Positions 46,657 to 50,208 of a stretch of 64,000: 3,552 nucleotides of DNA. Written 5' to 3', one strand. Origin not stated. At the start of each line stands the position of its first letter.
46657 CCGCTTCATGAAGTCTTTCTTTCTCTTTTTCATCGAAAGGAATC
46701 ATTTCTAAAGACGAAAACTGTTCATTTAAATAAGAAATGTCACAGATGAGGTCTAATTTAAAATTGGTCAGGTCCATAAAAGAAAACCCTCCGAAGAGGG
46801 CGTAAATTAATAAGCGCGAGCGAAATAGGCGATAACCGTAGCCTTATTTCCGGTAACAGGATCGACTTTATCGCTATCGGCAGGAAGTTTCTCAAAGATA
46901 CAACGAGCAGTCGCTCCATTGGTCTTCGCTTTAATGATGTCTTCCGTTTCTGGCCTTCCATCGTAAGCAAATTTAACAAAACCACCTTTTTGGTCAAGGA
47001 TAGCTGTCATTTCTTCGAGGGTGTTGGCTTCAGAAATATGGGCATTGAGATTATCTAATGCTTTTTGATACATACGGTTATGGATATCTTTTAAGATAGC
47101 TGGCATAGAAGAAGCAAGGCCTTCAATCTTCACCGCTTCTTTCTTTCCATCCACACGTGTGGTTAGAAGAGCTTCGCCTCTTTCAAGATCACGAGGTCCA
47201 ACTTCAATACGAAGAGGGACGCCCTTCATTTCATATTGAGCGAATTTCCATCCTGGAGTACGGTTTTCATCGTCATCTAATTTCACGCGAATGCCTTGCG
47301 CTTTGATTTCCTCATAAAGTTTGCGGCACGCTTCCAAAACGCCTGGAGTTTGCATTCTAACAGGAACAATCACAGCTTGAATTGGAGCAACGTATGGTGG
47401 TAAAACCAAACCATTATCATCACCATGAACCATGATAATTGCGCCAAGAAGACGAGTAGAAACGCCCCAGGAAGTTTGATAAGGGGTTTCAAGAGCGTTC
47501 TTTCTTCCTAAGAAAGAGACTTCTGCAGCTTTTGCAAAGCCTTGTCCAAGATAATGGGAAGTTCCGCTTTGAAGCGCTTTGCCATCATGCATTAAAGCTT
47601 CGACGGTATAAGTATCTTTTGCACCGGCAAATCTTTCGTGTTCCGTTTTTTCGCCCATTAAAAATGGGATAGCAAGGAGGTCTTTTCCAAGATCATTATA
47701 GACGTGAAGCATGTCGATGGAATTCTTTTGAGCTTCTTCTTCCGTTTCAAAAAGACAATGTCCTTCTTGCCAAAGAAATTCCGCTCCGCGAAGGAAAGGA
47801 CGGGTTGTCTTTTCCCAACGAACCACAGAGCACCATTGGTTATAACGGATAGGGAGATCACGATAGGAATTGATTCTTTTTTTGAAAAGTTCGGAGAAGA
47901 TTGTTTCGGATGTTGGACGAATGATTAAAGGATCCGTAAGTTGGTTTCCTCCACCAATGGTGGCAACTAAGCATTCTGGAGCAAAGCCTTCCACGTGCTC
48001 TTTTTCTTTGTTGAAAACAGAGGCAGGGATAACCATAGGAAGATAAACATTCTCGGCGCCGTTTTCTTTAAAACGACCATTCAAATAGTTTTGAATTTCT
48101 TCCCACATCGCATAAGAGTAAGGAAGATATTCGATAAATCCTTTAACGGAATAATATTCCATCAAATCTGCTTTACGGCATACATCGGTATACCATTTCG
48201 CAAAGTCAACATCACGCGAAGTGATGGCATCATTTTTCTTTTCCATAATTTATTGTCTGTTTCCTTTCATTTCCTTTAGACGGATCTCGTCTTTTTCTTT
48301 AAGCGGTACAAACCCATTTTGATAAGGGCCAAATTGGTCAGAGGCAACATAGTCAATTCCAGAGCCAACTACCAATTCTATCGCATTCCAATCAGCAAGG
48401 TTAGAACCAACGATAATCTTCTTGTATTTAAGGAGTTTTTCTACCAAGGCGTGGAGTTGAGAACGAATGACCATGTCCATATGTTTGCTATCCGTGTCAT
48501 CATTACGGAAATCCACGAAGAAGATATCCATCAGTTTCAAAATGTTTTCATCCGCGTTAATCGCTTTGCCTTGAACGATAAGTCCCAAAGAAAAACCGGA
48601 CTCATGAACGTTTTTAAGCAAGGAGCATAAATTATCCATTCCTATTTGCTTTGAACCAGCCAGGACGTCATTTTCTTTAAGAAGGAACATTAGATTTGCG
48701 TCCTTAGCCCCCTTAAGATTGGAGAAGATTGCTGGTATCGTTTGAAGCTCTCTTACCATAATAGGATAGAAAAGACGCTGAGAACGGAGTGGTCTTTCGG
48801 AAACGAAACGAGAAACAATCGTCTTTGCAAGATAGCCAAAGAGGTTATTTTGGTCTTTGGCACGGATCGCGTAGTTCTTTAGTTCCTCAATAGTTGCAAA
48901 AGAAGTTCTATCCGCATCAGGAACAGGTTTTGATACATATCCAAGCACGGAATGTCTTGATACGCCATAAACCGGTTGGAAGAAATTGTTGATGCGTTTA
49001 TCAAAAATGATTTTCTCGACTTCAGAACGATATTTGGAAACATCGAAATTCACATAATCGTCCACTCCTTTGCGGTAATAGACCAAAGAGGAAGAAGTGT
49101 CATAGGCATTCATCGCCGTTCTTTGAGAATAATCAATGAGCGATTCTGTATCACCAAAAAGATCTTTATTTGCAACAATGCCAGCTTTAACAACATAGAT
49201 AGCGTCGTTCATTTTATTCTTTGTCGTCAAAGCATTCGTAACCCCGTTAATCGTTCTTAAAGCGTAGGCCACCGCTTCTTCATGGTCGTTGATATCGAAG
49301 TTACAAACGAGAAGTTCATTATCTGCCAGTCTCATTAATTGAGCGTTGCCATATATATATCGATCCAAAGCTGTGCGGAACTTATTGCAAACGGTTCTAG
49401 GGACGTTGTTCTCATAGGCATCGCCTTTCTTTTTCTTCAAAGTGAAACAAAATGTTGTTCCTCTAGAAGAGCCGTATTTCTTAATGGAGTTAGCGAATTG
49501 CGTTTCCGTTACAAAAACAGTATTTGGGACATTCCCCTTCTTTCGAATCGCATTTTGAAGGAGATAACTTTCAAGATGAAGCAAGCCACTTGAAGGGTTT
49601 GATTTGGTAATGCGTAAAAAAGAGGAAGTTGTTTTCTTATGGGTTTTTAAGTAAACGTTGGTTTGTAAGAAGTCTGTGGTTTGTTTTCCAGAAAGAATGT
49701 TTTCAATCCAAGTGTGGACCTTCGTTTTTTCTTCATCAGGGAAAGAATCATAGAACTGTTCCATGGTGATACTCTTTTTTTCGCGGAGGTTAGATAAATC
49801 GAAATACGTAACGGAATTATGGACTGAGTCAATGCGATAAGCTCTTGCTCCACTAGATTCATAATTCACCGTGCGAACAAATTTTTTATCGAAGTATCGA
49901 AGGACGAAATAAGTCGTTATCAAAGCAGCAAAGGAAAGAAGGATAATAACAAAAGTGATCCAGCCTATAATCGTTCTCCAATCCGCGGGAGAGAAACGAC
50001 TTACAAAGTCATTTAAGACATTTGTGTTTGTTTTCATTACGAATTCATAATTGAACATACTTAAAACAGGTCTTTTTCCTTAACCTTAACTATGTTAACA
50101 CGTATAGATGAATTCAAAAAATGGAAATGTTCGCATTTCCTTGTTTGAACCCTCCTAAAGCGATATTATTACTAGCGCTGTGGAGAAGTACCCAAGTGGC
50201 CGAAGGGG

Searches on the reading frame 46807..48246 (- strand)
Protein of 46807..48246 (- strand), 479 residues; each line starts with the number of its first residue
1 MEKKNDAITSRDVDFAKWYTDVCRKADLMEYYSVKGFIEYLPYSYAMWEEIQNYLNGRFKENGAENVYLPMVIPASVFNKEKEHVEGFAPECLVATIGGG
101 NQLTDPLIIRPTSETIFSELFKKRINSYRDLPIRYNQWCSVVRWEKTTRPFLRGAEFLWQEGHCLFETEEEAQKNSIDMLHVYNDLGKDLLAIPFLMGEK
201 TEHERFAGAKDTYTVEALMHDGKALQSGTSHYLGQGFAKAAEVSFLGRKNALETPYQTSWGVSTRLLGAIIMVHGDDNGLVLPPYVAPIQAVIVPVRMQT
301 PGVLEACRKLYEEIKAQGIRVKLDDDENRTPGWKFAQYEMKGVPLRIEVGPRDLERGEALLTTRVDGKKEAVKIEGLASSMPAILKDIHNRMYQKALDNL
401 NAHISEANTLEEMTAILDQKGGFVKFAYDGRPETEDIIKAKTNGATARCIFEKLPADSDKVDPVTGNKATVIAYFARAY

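Call 6: search_protein_families(library=pfam, proteins=[window:46807-48246:-], max_evalue=0.01)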
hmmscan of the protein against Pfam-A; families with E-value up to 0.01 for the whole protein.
window:46807-48246:- (479 aa): 3 families
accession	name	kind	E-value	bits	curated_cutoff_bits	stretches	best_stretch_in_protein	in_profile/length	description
PF00587.30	tRNA-synt_2b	-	2.5e-21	77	29.3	1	104-272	8-177/179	tRNA synthetase class II core domain (G, H, P, S and T)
PF03129.25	HGTP_anticodon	-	1e-20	74.1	21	1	290-379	1-89/94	Anticodon binding domain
PF09180.16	ProRS-C_1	-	3.8e-14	53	31.5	1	410-479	1-71/71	Prolyl-tRNA synthetase, C-terminal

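Call 7: search_protein_families(library=padloc, proteins=[window:46807-48246:-], max_evalue=0.01)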
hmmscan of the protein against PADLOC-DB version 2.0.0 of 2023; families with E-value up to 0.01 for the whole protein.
window:46807-48246:- (479 aa): 0 families

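Call 87: find_homologous_proteins(query=window:46807-48246:-, max_evalue=1e-100)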
Query window:46807-48246:- (479 aa): 8000 proteins with E <= 1e-100 among 8000 candidates; the best 120 are listed.
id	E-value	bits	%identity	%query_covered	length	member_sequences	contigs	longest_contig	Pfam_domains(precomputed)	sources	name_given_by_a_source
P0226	0.0e+0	1099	100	100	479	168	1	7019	PF03129.26,PF00587.31,PF09180.17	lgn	-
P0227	1.2e-293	992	87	100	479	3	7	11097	PF03129.26,PF00587.31,PF09180.17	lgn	-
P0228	1.4e-291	986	87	100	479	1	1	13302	PF03129.26,PF00587.31,PF09180.17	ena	-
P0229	1.2e-289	979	87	100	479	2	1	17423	PF03129.26,PF00587.31,PF09180.17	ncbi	-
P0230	3.2e-289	978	88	100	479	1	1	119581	PF03129.26,PF00587.31,PF09180.17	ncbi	-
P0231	6.9e-286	967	86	100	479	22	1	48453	PF03129.26,PF00587.31,PF09180.17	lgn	-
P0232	1.3e-284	963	85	100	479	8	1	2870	PF03129.26,PF00587.31,PF09180.17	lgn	-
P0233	4.1e-273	925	81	100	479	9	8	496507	PF03129.26,PF00587.31,PF09180.17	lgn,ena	-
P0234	6.3e-250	848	76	100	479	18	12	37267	PF03129.26,PF00587.31,PF09180.17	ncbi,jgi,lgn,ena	jgi:prolyl-tRNA synthetase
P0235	9.4e-239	811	73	100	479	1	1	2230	PF03129.26,PF00587.31,PF09180.17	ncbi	-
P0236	3.8e-234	796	72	100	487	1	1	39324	PF03129.26,PF00587.31,PF09180.17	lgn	-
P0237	1.8e-233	794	71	99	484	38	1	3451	PF03129.26,PF00587.31,PF09180.17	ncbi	-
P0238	1.6e-232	791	71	100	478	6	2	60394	PF03129.26,PF00587.31,PF09180.17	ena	-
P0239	1.1e-231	788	71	99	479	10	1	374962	PF03129.26,PF00587.31,PF09180.17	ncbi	-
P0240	1.8e-231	787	71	100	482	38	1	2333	PF03129.26,PF00587.31,PF09180.17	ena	-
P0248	2.6e-228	777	70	100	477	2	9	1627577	PF03129.26,PF00587.31,PF09180.17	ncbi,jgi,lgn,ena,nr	ncbi:MAG: proline--tRNA ligase [Bacilli bacterium]|jgi:prolyl-tRNA synthetase|nr:proline--tRNA ligas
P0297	2.8e-221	754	68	99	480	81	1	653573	PF03129.26,PF00587.31,PF09180.17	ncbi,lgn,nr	ncbi:MAG: proline--tRNA ligase [Mollicutes bacterium]|nr:proline--tRNA ligase [Mollicutes bacterium]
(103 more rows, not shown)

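Call 88: find_encoding_contigs(protein=P0233, flank=8000, max_places=1)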
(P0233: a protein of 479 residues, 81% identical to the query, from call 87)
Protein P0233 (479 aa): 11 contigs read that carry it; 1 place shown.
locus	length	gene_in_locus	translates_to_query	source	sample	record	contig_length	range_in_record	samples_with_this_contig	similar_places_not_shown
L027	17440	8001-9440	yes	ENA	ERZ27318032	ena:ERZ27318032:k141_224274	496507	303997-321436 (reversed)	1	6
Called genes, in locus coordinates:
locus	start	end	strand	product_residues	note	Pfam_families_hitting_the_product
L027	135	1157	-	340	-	PF01515:PTA_PTB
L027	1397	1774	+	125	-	-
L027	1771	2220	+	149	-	PF01957:NfeD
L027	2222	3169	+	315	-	PF01145:Band_7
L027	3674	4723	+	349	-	PF02661:Fic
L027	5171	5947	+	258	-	PF02661:Fic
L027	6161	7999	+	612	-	-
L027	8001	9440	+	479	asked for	PF00587:tRNA-synt_2b, PF03129:HGTP_anticodon, PF09180:ProRS-C_1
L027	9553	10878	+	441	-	PF14559:TPR_19 (faint)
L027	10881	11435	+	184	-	-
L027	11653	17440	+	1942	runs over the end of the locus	PF13195:DUF4011, PF13086:AAA_11, PF13604:AAA_30 (faint), PF13086:AAA_11 (weak), PF13087:AAA_12, PF18741:MTES_1575, PF11784:DUF3320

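Call 89: find_encoding_contigs(protein=P0234, flank=8000, max_places=1)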
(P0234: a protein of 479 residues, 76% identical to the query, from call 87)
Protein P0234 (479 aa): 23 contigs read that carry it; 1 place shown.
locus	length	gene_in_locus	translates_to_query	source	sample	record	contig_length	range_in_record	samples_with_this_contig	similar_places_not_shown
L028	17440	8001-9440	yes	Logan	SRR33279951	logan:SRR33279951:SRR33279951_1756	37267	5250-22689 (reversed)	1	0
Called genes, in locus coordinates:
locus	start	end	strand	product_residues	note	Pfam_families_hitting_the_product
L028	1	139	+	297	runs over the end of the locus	PF12833:HTH_18, PF00165:HTH_AraC (weak)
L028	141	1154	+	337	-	PF00149:Metallophos (weak)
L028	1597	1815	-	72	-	PF19807:DUF6290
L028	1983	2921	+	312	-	PF12849:PBP_like_2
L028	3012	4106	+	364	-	PF00528:BPD_transp_1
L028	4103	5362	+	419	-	PF00528:BPD_transp_1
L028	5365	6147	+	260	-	PF02463:SMC_N (weak), PF00005:ABC_tran, PF13304:AAA_21 (weak)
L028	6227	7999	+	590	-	-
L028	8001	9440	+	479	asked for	PF00587:tRNA-synt_2b, PF03129:HGTP_anticodon, PF09180:ProRS-C_1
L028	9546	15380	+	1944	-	PF13195:DUF4011, PF13086:AAA_11, PF13245:AAA_19 (faint), PF13604:AAA_30 (faint), PF13086:AAA_11 (weak), PF13087:AAA_12, PF18741:MTES_1575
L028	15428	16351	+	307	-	PF02673:BacA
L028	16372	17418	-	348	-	PF02661:Fic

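Call 90: find_encoding_contigs(protein=P0239, flank=8000, max_places=1)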
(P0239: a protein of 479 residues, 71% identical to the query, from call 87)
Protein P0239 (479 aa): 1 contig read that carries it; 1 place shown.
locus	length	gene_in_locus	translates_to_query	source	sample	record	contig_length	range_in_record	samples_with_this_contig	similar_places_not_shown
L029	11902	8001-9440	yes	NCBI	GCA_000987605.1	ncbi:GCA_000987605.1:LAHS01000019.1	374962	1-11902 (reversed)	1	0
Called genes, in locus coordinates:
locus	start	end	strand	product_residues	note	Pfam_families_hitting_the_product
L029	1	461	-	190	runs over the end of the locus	PF02578:Cu-oxidase_4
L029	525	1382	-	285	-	-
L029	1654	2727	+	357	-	PF02588:YitT_membrane, PF10035:DUF2179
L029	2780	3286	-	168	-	-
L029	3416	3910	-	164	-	-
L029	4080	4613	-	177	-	-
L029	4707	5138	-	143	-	PF01641:SelR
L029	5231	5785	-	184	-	-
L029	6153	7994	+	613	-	-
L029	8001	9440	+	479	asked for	PF00587:tRNA-synt_2b, PF03129:HGTP_anticodon, PF09180:ProRS-C_1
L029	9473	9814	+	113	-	-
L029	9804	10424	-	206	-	PF01966:HD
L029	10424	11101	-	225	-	-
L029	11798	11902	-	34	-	?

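Call 92: search_protein_families(library=padloc, proteins=[L027:9553-10878:+, L027:10881-11435:+, L029:9473-9814:+], max_evalue=0.01)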
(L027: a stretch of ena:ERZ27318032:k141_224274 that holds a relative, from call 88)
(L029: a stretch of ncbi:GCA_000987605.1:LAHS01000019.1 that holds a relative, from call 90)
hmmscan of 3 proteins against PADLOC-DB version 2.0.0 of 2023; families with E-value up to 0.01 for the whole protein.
L027:9553-10878:+ (441 aa): 0 families

L027:10881-11435:+ (184 aa): 0 families

L029:9473-9814:+ (113 aa): 0 families

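Call 93: find_encoding_contigs(protein=P0248, flank=8000, max_places=1)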
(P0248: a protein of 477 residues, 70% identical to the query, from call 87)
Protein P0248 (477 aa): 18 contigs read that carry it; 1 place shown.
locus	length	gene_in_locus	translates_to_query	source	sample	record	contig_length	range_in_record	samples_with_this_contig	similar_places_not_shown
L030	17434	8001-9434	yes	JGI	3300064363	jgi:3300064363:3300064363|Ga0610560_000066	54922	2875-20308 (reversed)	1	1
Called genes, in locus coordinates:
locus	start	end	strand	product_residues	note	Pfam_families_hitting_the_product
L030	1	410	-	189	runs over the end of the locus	PF02578:Cu-oxidase_4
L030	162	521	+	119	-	-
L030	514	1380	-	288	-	-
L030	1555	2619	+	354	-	PF02588:YitT_membrane, PF10035:DUF2179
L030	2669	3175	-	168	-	-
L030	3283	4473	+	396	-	-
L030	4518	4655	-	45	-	-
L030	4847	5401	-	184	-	PF00583:Acetyltransf_1, PF13508:Acetyltransf_7, PF13673:Acetyltransf_10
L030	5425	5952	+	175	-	PF04229:GrpB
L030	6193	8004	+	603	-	-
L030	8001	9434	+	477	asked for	PF00587:tRNA-synt_2b, PF03129:HGTP_anticodon, PF09180:ProRS-C_1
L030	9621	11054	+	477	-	-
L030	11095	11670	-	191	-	PF00440:TetR_N (weak)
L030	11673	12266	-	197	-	-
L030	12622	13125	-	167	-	-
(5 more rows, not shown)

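Call 94: find_encoding_contigs(protein=P0297, flank=8000, max_places=1)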
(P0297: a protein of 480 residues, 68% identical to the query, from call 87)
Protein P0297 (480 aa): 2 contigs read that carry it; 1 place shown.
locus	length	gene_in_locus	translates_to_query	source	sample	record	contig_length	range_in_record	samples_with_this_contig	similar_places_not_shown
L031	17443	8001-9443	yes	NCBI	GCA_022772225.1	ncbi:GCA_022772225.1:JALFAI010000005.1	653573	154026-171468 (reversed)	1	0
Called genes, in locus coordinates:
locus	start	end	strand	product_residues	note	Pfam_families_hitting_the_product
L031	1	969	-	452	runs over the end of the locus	PF01554:MatE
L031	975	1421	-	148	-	-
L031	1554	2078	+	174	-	PF04542:Sigma70_r2, PF08281:Sigma70_r4_2 (weak)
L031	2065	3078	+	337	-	-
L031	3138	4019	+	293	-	-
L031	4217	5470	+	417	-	PF13173:AAA_14, PF13635:DUF4143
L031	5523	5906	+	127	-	-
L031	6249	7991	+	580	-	-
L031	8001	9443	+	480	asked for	PF00587:tRNA-synt_2b, PF03129:HGTP_anticodon, PF09180:ProRS-C_1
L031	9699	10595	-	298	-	PF02661:Fic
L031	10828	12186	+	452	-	PF01637:ATPase_2, PF13191:AAA_16 (faint), PF13173:AAA_14, PF03008:DUF234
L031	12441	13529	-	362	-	PF14607:GxDLY, PF00657:Lipase_GDSL (weak), PF13472:Lipase_GDSL_2, PF14606:Lipase_GDSL_3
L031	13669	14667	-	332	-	PF02504:FA_synthesis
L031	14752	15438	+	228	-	-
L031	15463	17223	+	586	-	PF00664:ABC_membrane, PF00005:ABC_tran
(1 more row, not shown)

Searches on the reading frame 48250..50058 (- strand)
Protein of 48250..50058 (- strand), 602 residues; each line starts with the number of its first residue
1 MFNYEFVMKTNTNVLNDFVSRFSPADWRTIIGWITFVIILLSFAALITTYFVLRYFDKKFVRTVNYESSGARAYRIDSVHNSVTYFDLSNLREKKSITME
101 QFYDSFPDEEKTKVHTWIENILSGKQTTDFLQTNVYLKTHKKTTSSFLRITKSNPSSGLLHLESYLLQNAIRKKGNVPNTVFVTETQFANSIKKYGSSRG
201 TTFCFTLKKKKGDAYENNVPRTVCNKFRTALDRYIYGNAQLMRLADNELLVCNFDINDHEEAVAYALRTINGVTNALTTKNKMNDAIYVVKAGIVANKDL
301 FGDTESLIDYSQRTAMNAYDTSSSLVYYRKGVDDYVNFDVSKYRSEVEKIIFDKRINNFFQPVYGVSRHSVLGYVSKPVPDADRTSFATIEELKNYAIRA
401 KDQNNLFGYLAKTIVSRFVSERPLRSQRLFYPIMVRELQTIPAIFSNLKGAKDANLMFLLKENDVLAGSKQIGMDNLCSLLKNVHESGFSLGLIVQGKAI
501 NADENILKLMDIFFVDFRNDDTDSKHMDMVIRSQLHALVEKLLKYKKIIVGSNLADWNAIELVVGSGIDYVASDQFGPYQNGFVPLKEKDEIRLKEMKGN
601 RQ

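Call 6: search_protein_families(library=pfam, proteins=[window:48250-50058:-], max_evalue=0.01)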
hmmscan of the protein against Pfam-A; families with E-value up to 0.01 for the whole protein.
window:48250-50058:- (602 aa): 0 families

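Call 7: search_protein_families(library=padloc, proteins=[window:48250-50058:-], max_evalue=0.01)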
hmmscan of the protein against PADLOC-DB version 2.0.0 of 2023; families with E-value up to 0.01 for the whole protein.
window:48250-50058:- (602 aa): 1 family
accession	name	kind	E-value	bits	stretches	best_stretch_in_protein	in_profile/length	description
PDLC04821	PDC-S02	-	0.0028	15.8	0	84-112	74-100/133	-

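Call 9: search_protein_families(library=ncbifam, proteins=[window:48250-50058:-], max_evalue=0.1)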
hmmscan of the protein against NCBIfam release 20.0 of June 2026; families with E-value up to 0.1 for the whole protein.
window:48250-50058:- (602 aa): 0 families
